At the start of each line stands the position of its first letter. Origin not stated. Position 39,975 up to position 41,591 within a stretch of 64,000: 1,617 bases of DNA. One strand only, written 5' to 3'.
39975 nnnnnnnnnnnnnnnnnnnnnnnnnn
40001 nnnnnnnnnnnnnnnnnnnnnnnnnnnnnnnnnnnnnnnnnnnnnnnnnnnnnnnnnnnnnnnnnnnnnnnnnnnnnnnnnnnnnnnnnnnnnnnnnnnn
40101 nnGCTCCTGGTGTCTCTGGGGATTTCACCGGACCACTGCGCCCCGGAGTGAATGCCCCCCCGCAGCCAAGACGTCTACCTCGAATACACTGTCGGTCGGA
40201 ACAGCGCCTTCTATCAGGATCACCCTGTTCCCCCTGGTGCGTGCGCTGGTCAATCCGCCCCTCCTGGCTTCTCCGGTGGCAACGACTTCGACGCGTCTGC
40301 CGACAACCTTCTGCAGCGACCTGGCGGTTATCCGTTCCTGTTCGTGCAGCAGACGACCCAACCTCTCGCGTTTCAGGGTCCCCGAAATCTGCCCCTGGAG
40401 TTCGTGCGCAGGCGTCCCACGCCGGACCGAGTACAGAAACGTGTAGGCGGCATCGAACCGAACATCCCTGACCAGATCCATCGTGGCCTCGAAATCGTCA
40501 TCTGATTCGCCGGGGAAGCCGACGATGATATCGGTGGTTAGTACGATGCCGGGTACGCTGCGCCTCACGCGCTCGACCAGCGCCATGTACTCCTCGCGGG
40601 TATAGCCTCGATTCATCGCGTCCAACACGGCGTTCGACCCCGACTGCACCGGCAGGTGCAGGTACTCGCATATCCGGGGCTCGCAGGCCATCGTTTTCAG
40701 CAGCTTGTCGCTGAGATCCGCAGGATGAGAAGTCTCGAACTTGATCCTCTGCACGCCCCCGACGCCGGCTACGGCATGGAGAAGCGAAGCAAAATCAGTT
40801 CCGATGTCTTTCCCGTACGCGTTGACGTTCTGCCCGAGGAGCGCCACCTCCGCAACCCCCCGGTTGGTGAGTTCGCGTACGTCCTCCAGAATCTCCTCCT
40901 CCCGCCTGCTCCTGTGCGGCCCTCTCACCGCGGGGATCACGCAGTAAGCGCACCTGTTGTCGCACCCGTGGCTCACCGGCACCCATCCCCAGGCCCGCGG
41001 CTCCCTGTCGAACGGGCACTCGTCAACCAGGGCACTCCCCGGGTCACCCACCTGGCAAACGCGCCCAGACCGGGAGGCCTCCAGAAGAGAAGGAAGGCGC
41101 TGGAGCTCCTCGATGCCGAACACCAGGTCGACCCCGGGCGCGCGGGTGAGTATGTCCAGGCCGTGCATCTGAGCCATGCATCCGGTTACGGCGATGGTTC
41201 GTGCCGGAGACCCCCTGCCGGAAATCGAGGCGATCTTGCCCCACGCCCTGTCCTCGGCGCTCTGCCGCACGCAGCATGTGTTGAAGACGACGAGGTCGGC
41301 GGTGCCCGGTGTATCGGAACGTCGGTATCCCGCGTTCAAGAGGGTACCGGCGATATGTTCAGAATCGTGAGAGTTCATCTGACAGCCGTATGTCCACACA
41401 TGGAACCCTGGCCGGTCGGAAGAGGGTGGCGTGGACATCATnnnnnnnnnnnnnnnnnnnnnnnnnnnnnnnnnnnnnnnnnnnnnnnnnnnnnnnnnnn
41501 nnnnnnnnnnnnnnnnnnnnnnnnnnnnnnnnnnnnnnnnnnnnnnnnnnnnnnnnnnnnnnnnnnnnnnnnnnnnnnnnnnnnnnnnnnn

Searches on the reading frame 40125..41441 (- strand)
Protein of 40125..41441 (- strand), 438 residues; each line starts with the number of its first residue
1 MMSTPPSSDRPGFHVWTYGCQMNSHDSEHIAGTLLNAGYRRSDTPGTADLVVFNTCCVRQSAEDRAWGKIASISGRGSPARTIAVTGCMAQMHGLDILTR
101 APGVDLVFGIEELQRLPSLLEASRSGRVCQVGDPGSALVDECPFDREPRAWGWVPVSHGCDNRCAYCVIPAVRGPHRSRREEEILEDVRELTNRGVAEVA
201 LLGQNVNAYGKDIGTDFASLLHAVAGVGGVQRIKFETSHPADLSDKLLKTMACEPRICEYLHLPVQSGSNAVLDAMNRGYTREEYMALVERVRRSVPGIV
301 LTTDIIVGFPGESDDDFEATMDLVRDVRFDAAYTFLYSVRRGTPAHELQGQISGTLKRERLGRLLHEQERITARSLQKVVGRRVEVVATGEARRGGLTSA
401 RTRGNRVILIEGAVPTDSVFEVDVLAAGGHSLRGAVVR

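Call 47: search_protein_families(library=pfam, proteins=[window:40125-41441:-], max_evalue=0.001)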
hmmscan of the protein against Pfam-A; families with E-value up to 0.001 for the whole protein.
window:40125-41441:- (438 aa): 2 families
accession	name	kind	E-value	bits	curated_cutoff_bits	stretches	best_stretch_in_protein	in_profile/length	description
PF04055.27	Radical_SAM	-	9.2e-30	104.4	29.5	1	155-324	2-166/166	Radical SAM superfamily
PF00919.26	UPF0004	-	3.1e-27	94.9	27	1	13-109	2-98/98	Uncharacterized protein family UPF0004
